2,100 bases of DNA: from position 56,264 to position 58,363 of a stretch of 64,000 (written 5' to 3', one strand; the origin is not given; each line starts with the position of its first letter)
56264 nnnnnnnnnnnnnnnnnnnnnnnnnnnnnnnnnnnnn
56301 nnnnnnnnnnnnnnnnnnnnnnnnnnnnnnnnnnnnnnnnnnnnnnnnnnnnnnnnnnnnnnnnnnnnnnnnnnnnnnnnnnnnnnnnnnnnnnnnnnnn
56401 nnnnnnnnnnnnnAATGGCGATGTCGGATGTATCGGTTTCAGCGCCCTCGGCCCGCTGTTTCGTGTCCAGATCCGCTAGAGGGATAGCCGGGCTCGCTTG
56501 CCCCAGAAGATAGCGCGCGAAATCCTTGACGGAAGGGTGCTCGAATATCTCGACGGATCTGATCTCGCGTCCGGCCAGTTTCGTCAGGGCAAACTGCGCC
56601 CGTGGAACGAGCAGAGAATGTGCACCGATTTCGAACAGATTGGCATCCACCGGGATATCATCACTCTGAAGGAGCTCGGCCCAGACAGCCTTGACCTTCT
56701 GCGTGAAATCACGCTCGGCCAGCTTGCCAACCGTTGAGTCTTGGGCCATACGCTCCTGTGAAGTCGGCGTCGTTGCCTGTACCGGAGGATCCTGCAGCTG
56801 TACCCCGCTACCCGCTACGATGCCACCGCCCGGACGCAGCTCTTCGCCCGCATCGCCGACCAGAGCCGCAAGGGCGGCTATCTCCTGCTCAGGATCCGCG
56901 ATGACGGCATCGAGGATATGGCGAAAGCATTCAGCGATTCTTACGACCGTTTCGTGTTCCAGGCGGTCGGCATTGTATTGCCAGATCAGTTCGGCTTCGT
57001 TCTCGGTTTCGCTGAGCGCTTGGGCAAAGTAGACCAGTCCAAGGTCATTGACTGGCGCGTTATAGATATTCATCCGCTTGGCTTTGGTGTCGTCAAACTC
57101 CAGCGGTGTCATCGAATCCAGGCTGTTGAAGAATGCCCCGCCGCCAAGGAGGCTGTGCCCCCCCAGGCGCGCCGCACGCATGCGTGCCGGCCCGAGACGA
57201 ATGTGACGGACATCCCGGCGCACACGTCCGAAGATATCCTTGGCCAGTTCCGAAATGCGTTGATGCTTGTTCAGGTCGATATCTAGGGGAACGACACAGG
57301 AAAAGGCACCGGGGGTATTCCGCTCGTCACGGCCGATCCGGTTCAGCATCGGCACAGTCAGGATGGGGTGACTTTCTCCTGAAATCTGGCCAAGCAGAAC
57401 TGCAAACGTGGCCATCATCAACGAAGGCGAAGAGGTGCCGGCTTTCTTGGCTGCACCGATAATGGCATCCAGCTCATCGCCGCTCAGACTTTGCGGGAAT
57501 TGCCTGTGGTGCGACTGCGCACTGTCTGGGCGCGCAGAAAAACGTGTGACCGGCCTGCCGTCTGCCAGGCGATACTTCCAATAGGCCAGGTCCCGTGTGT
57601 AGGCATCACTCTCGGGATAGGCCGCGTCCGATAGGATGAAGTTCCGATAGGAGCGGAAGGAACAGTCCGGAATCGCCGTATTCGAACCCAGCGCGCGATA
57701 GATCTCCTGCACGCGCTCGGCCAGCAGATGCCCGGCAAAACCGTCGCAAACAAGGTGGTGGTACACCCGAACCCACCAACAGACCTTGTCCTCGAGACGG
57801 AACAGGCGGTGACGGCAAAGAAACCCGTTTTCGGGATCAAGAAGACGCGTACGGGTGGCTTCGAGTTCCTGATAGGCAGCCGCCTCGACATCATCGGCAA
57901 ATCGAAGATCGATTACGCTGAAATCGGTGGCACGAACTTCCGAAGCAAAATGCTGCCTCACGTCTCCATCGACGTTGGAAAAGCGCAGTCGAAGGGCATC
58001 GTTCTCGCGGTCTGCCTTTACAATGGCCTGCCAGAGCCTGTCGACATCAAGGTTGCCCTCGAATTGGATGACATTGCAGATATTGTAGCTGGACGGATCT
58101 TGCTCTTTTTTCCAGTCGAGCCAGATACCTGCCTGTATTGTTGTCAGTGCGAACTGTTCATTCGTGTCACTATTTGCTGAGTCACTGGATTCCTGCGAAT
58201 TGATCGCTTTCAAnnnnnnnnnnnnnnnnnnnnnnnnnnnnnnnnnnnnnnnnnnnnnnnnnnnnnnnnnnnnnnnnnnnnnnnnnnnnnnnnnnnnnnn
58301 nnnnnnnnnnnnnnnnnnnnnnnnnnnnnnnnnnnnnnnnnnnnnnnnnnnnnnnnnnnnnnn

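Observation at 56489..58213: Loading subunit begins with an intact C domain plus carrier but has no adenylation domain (C-T-KS-AT-ACP)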

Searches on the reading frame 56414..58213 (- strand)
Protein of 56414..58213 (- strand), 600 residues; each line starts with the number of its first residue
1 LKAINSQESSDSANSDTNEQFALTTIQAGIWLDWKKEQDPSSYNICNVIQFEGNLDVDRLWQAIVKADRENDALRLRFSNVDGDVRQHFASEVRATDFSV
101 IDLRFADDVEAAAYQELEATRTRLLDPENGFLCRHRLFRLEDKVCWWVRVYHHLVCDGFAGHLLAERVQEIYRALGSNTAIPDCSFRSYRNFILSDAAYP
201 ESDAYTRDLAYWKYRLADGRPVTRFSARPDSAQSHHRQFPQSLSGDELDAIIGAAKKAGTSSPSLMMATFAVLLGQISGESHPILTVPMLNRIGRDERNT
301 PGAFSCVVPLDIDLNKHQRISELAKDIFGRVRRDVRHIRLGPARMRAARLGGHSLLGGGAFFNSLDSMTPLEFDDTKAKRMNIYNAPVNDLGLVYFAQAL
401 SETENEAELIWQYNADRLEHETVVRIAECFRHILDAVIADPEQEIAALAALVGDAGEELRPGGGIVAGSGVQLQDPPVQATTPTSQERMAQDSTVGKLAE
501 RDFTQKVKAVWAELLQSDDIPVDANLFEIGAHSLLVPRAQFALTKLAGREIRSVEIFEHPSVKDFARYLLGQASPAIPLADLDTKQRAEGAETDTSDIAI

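Call 9: find_homologous_proteins(query=window:56414-58213:-, max_evalue=1e-10)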
Query window:56414-58213:- (600 aa): 11 proteins with E <= 1e-10 among 8000 candidates.
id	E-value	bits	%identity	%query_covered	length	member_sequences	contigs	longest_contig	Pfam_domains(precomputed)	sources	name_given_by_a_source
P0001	9.6e-243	825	66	96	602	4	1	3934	PF00668.26,PF00550.32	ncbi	ncbi:MAG: condensation domain-containing protein [Pseudomonadota bacterium]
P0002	1.8e-25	108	27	73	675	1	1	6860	PF00668.26,PF00501.35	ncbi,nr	ncbi:MAG TPA: condensation domain-containing protein, partial [Kofleriaceae bacterium]|nr:condensati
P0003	2.5e-21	94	24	92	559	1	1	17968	PF00668.26,PF00550.32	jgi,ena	-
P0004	2.4e-19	88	25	76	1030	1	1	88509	PF00668.26,PF00550.32,PF00501.35,PF13193.13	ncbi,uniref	ncbi:condensation domain-containing protein [Plantactinospora sp. B6F1]|uniref:condensation domain-c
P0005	2.7e-18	84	39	15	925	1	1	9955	PF00668.26,PF00550.32,PF00501.35,PF13193.13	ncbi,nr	ncbi:MAG TPA: amino acid adenylation domain-containing protein, partial [Longimicrobium sp.]|nr:amin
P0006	1.7e-16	78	25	72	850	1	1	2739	PF00668.26,PF00501.35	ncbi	ncbi:MAG TPA: amino acid adenylation domain-containing protein, partial [Anaerolineae bacterium]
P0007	1.6e-14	72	26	33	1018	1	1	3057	PF00668.26,PF00550.32,PF00501.35,PF13193.13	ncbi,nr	ncbi:MAG: hypothetical protein QOE53_2129, partial [Pseudonocardiales bacterium]|nr:hypothetical pro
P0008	1.3e-13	69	27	52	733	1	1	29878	PF00668.26,PF00550.32,PF00501.35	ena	-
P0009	6.7e-12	63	23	80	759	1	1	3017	PF00668.26,PF00550.32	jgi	jgi:hypothetical protein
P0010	4.7e-11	60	24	40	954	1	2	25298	PF00668.26,PF00550.32,PF00975.27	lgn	-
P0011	9.8e-11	59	24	69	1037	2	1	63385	PF00668.26,PF00550.32,PF00501.35,PF13193.13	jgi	jgi:amino acid adenylation domain-containing protein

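Call 11: find_related_loci(query=window:56414-58213:-, collection=genome_contigs, flank=10000)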
Query window:56414-58213:- (600 aa) in genome_contigs; peptide patterns used: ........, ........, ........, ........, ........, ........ (x = any residue, [..] = any of these).
39 stretches matched a pattern; 1 encode a relative of the query (tblastn E <= 1e-3); 1 distinct loci.
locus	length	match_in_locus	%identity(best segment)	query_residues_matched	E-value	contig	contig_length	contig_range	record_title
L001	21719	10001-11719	65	1-581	0e+0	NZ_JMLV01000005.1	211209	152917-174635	Fodinicurvata fenggangensis DSM 21160 BP38DRAFT_scaffold00005.5_C, whole genome shotgun sequence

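Call 14: search_protein_families(library=pfam, proteins=[L001:10001-11824:+, L001:6191-9418:-, L001:3816-5153:+, L001:5116-5997:+, L001:2811-3812:+, L001:1801-2814:+, L001:12937-13590:-, L001:13909-14610:-, L001:15376-16317:-, L001:16705-18135:-], max_evalue=0.001)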
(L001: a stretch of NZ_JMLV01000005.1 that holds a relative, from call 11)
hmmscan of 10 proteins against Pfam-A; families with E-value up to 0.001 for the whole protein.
L001:10001-11824:+ (607 aa): 2 families
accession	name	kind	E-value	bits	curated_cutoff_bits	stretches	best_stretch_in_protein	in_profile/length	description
PF00668.25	Condensation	-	2.4e-51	175.3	30.6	1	20-448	4-444/456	Condensation domain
PF00550.31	PP-binding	-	5.1e-08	33.5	20.8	1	497-561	1-67/67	Phosphopantetheine attachment site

L001:6191-9418:- (1075 aa): 4 families
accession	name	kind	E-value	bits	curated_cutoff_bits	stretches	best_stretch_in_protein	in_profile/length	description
PF00501.34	AMP-binding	-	8.7e-78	262.2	29.9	1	462-816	2-384/384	AMP-binding enzyme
PF00668.25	Condensation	-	2e-52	178.9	30.6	1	11-440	7-455/456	Condensation domain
PF00550.31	PP-binding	-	3.7e-18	66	20.8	1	979-1043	1-67/67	Phosphopantetheine attachment site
PF13193.12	AMP-binding_C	-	9.8e-07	30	24.5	1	875-950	1-76/76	AMP-binding enzyme C-terminal domain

L001:3816-5153:+ (445 aa): 9 families
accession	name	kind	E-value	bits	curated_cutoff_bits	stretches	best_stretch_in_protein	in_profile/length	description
PF01266.30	DAO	-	6.4e-58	197.4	27.9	1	39-390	2-350/353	FAD dependent oxidoreductase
PF13738.12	Pyr_redox_3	-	7.4e-08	32.4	30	0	190-261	77-147/305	Pyridine nucleotide-disulphide oxidoreductase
PF01494.25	FAD_binding_3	-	2e-06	27.7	22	1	37-68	2-33/349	FAD binding domain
PF13450.12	NAD_binding_8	-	3.2e-06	27.8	21.9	1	41-74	1-35/68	NAD(P)-binding Rossmann-like domain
PF03486.20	HI0933_like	-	3.9e-06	26.9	50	1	38-135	2-100/244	HI0933-like protein Rossmann domain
PF07992.20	Pyr_redox_2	-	7.8e-06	26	26.1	1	37-69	143-175/291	Pyridine nucleotide-disulphide oxidoreductase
PF01946.23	Thi4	-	0.00029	20.6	26.2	1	29-78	10-59/235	Thi4 family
PF01593.30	Amino_oxidase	-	0.00043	20.1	19.8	0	47-69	2-24/443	Flavin containing amine oxidoreductase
PF00890.30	FAD_binding_2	-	0.00089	19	20.4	0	39-250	2-206/414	FAD binding domain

L001:5116-5997:+ (293 aa): 4 families
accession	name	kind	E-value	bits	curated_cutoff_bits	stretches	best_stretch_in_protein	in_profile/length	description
PF09339.16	HTH_IclR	-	2.5e-13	50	22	1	30-77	2-48/52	IclR helix-turn-helix domain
PF01614.24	IclR_C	-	5.9e-12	45.9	24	1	101-267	5-170/174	Bacterial transcriptional regulator IclR C-terminal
PF12802.13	MarR_2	-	8.7e-07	29.5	27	1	33-84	7-60/61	MarR family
PF25213.1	HVO_A0261_N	-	4.3e-06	26.9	35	1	30-78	10-55/86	HVO_A0261 N-terminal domain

L001:2811-3812:+ (333 aa): 5 families
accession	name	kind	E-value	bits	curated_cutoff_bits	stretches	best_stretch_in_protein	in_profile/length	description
PF00005.33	ABC_tran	-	1.6e-30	106.9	25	1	32-183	1-136/137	ABC transporter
PF08352.17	oligo_HPY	-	5.7e-21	75.1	27.1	1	235-300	1-65/65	Oligopeptide/dipeptide transporter, C-terminal region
PF13401.12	AAA_22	-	1.6e-05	25.7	27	1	47-123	10-82/130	AAA domain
PF13191.12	AAA_16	-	0.0006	20.8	32.6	1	22-203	2-161/167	AAA ATPase domain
PF13304.12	AAA_21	-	0.00085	19.9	27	0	46-91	3-58/304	AAA domain, putative AbiEii toxin, Type IV TA system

L001:1801-2814:+ (337 aa): 5 families
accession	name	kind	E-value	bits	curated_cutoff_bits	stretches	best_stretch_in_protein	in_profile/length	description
PF00005.33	ABC_tran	-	1.6e-30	106.9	25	1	35-193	2-137/137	ABC transporter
PF08352.17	oligo_HPY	-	1.6e-21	76.9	27.1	1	244-308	1-65/65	Oligopeptide/dipeptide transporter, C-terminal region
PF13304.12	AAA_21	-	4.1e-08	34.1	27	1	156-228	229-303/304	AAA domain, putative AbiEii toxin, Type IV TA system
PF02463.25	SMC_N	-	1.1e-06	28.7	40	1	44-232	24-208/220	RecF/RecN/SMC N terminal domain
PF13401.12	AAA_22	-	5.7e-05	23.9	27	1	46-222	7-122/130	AAA domain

L001:12937-13590:- (217 aa): 0 families

L001:13909-14610:- (233 aa): 0 families

L001:15376-16317:- (313 aa): 0 families

L001:16705-18135:- (476 aa): 0 families

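Call 15: search_solved_structures(query=window:56414-58213:-, max_evalue=0.001, show_alignments=2)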
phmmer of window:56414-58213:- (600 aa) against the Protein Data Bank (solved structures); distinct sequences matched with E-value up to 0.001: 60.
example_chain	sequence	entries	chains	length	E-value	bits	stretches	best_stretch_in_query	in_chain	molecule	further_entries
7c1k_A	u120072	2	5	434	8.6e-33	117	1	19-395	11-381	Non-ribosomal peptide synthetase modules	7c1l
7c1h_A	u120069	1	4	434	1.6e-32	116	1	19-395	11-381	Non-ribosomal peptide synthetase modules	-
5ja1_A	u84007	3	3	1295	6.3e-32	114.1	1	20-442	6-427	Enterobactin synthase component F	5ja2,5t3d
7c1p_A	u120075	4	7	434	2.9e-31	111.9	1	19-395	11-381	Non-ribosomal peptide synthetase modules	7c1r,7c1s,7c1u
6n8e_A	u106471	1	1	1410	2.7e-27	98.8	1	21-457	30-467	holo-ObiF1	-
9lcq_A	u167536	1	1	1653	1.4e-24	89.8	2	42-283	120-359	PvdL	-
9lcp_A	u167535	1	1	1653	2.8e-24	88.8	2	42-283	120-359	PvdL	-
9lco_A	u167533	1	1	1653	1.2e-23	86.8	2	42-283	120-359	PvdL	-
9up2_A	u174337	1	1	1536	8.3e-22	80.7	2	44-284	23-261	PvdL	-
4jn3_A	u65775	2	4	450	4.9e-21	78.1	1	101-443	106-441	CDA peptide synthetase I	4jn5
5du9_A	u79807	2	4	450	6e-21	77.9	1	101-443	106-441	CDA peptide synthetase I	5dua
8xjz_C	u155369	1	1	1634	1.2e-19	73.6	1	21-343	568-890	Peptide synthetase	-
6p1j_A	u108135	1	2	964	1.7e-17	66.5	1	20-339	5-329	Txo2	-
1l5a_A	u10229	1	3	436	4.9e-17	64.9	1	45-310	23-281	amide synthase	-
6oyf_A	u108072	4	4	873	3.2e-16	62.2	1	26-454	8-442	Txo1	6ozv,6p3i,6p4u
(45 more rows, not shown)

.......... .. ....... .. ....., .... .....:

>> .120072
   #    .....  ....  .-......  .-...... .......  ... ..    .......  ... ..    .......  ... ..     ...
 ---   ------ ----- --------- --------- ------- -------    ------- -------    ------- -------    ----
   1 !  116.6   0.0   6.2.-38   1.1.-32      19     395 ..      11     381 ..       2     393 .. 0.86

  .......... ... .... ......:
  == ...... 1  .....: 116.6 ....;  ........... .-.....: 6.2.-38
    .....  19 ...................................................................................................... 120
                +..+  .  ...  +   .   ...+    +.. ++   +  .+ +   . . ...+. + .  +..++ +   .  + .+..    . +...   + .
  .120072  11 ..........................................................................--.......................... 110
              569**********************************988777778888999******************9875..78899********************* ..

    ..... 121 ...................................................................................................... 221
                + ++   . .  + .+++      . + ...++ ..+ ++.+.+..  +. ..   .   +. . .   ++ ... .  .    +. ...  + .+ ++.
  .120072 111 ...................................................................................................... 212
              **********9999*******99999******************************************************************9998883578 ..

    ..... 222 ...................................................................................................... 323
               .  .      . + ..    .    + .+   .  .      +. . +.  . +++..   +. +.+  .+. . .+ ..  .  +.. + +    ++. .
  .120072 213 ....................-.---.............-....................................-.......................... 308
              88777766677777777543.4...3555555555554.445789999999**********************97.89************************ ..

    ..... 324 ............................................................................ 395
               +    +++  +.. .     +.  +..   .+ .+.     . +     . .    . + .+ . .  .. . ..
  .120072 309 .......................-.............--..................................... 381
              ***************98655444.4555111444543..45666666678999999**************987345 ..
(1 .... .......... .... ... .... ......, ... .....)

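Call 23: find_encoding_contigs(protein=P0001, flank=10000)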
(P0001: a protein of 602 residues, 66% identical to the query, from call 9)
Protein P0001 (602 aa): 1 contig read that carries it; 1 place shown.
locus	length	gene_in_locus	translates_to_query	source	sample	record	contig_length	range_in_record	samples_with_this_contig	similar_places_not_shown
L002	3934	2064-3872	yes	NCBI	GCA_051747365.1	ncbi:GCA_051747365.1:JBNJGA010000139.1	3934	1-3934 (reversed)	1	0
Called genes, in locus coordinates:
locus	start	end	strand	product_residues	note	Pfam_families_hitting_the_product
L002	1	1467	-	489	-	PF00668:Condensation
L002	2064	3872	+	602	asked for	PF00668:Condensation, PF00550:PP-binding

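Call 43: search_protein_representatives(protein=window:56444-58213:-)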
Query: 590 residues. Proteins with E-value up to 0.001 (for the whole library): 63498; up to 1e-10: 35222; up to 1e-30: 6642. The best 150 are listed.
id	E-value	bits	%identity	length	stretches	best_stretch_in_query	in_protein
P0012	0.0e+00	1340.8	90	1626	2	1-590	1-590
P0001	3.2e-243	824.9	67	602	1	7-578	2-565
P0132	1.9e-170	584.6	37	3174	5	18-451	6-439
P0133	7.4e-125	434.1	24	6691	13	21-460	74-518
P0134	3.5e-123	428.6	25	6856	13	23-292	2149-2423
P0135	3.9e-121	421.9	42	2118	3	23-450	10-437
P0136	4.9e-121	421.6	26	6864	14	23-578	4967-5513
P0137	8.4e-121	420.8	25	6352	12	22-450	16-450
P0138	1.7e-116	406.5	25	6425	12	23-454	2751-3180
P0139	8.4e-115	401.0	26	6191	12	20-467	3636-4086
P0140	2.7e-112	392.7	24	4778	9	23-456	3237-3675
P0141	1.2e-111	390.6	26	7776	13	9-453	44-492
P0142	6.3e-111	388.2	26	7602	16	19-451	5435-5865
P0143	5.8e-110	385.0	25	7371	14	20-438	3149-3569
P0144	7.2e-110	384.7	23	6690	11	26-453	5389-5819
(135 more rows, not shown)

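Call 45: search_protein_families(library=pfam, proteins=[P0132], max_evalue=0.001)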
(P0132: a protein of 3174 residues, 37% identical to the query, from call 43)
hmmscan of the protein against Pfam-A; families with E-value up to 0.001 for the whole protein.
P0132 (3174 aa): 6 families
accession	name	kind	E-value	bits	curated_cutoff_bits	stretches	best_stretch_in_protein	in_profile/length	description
PF00668.25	Condensation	-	2e-179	597.5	30.6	3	2033-2476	2-455/456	Condensation domain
PF00501.34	AMP-binding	-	1.7e-152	508.1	29.9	2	2498-2844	3-383/384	AMP-binding enzyme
PF00698.26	Acyl_transf_1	-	2e-40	139.7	32.7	1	655-922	3-261/319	Acyl transferase domain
PF00550.31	PP-binding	-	4.2e-24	85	20.8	2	1963-2013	14-64/67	Phosphopantetheine attachment site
PF13193.12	AMP-binding_C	-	1.7e-12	48.5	24.5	1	2902-2974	1-76/76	AMP-binding enzyme C-terminal domain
PF00109.32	ketoacyl-synt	-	1.1e-07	32.1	20.8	1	3103-3173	2-72/252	Beta-ketoacyl synthase, N-terminal domain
